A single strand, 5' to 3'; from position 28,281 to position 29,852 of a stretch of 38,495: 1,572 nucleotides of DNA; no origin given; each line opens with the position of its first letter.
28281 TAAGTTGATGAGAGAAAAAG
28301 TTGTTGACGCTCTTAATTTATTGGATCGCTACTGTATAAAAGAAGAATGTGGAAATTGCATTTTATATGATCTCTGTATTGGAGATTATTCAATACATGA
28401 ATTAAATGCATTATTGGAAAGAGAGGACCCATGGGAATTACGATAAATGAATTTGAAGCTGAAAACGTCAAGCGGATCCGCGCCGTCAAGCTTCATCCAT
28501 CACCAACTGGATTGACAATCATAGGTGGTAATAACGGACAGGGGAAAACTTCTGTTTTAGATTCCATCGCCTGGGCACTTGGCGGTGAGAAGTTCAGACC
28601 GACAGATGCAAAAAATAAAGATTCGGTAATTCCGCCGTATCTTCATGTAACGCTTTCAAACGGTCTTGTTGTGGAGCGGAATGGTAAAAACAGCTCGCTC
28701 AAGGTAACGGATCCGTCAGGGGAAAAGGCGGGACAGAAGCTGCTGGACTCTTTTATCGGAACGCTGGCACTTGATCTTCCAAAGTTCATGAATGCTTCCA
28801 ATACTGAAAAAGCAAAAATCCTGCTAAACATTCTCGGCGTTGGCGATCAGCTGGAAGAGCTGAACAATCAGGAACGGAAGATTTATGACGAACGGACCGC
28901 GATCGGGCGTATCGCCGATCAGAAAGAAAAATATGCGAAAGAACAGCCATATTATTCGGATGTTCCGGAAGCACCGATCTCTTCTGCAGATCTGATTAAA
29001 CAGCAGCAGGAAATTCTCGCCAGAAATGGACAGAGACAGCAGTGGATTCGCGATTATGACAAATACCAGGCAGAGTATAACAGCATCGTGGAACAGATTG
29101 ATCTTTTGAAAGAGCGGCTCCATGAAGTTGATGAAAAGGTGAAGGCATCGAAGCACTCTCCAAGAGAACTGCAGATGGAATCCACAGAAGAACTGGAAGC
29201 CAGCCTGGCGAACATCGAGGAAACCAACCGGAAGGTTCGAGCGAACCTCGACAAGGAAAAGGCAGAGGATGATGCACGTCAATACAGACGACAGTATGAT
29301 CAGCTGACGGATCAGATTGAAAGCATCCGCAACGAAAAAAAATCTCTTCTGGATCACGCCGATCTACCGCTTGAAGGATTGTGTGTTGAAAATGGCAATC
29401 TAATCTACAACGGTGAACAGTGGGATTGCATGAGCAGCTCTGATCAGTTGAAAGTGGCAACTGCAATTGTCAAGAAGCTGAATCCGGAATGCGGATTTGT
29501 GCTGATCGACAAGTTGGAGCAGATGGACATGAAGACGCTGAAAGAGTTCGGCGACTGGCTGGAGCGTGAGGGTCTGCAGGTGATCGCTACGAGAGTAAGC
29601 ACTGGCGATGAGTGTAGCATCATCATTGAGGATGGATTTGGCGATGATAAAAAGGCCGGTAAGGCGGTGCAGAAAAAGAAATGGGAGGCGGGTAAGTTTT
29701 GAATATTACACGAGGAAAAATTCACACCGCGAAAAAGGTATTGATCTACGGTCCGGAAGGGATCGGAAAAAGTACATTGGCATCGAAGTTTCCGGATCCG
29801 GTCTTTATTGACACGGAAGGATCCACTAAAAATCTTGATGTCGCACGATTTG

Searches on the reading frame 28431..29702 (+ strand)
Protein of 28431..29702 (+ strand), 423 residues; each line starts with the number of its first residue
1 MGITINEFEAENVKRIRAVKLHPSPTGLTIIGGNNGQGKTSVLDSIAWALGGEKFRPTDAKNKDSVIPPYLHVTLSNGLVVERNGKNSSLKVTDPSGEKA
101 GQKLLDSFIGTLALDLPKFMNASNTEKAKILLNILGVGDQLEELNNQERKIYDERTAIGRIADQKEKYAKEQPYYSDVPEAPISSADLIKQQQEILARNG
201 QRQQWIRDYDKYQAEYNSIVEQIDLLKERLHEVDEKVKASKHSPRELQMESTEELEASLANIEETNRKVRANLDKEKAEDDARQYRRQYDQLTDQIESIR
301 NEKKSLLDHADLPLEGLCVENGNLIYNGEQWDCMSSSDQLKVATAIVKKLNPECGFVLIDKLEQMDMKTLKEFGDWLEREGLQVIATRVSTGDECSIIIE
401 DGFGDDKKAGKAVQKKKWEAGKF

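Call 68: search_protein_families(library=pfam, proteins=[window:28431-29702:+], max_evalue=0.001)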
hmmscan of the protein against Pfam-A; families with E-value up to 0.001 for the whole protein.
window:28431-29702:+ (423 aa): 3 families
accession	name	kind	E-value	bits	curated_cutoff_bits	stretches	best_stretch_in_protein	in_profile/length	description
PF13476.12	AAA_23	-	4.4e-09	37.7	27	1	11-302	5-199/201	AAA domain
PF02463.25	SMC_N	-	3.5e-07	30.3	40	1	5-67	2-65/220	RecF/RecN/SMC N terminal domain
PF13175.12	AAA_15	-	0.00032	20.9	32.1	1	5-302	3-266/374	AAA ATPase domain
